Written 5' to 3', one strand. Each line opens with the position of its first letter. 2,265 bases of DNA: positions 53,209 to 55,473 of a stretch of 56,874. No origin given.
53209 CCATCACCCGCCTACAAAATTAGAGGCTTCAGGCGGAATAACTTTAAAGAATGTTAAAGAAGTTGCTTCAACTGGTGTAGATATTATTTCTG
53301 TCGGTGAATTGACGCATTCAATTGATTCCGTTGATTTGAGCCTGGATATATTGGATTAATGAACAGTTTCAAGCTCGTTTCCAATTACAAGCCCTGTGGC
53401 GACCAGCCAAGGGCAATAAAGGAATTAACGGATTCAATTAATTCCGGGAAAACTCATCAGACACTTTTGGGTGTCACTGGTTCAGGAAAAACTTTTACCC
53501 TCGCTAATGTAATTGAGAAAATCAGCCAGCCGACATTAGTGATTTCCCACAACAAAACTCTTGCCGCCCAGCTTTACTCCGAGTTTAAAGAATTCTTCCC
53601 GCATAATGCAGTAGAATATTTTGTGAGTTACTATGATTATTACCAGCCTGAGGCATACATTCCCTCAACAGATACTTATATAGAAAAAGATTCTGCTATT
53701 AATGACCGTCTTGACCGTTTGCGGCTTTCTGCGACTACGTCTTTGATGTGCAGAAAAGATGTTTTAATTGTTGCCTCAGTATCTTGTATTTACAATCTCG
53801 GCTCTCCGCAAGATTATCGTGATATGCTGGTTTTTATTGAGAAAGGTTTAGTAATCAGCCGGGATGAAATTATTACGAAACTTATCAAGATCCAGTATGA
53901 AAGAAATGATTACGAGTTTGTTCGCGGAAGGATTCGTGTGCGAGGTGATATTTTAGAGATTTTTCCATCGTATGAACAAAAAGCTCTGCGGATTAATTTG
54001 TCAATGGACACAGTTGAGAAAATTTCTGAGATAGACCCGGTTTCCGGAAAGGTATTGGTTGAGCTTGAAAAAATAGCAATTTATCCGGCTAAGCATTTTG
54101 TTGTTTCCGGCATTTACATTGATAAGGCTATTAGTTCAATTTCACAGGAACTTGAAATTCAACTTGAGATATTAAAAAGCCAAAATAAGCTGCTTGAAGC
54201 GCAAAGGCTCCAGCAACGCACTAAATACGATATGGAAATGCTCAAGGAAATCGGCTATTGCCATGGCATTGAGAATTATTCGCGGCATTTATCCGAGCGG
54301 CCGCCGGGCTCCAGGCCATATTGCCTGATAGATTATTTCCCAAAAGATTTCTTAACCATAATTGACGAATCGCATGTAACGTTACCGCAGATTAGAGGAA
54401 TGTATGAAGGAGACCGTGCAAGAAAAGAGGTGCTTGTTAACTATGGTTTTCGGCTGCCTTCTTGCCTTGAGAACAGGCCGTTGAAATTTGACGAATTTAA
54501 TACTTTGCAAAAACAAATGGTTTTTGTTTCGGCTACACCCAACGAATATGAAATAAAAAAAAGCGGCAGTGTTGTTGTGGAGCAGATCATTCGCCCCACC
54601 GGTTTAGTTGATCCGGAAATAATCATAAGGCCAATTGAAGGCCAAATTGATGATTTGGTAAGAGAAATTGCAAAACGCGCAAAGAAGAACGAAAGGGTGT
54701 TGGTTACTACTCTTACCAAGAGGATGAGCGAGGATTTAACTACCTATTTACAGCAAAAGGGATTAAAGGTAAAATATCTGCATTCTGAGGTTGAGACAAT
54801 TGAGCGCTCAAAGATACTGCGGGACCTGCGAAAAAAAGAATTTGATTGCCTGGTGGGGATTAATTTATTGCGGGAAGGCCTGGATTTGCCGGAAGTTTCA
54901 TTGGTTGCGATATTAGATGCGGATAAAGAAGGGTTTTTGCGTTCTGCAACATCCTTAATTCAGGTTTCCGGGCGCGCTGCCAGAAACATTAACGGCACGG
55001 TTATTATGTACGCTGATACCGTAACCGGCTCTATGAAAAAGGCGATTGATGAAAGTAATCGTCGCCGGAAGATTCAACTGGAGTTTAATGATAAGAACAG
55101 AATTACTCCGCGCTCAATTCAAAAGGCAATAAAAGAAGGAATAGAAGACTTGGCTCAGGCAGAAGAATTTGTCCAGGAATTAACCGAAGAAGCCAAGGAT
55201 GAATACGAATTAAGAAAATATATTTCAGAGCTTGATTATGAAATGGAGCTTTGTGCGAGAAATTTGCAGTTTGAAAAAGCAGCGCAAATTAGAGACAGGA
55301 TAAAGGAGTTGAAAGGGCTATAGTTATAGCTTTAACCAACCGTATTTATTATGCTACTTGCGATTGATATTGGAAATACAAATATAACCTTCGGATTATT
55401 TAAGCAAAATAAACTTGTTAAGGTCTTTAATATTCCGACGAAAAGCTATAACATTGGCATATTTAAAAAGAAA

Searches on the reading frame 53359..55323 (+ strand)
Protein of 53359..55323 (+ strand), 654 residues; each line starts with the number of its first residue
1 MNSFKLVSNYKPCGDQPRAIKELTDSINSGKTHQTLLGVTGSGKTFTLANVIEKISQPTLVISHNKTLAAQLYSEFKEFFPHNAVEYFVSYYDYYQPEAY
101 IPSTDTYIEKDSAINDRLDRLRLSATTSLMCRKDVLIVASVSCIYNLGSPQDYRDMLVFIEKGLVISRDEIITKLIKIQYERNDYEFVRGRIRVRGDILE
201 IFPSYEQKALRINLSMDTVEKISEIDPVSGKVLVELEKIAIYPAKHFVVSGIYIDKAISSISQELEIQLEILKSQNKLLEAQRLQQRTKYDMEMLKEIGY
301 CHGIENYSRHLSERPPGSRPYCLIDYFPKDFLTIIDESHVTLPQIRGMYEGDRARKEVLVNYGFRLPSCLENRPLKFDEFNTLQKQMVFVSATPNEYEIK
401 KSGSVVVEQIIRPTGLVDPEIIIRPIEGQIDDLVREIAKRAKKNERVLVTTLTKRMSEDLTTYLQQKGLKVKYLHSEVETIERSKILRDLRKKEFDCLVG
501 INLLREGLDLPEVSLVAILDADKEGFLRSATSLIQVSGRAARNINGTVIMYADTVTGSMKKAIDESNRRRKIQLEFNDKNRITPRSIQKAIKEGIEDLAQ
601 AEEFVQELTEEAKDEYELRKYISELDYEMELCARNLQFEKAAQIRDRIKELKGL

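Call 68: search_protein_families(library=pfam, proteins=[window:53359-55323:+], max_evalue=0.0001)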
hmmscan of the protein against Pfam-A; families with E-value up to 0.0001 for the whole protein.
window:53359-55323:+ (654 aa): 6 families
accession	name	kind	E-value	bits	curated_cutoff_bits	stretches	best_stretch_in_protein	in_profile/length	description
PF17757.6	UvrB_inter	-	2.7e-29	101.6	22.9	1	160-247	3-91/91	UvrB interaction domain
PF00271.37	Helicase_C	-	3.4e-21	76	23.5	1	430-543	3-109/110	Helicase conserved C-terminal domain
PF12344.14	UvrB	-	1.9e-20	72.9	27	1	550-592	1-43/43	Ultra-violet resistance protein B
PF04851.21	ResIII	-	4.5e-12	46.6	22.5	1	14-84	6-81/164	Type III restriction enzyme, res subunit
PF02151.25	UVR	-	2.4e-10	40.2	21.5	1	620-652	2-34/36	UvrB/uvrC motif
PF00270.35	DEAD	-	5.8e-07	29.8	26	0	16-84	4-73/167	DEAD/DEAH box helicase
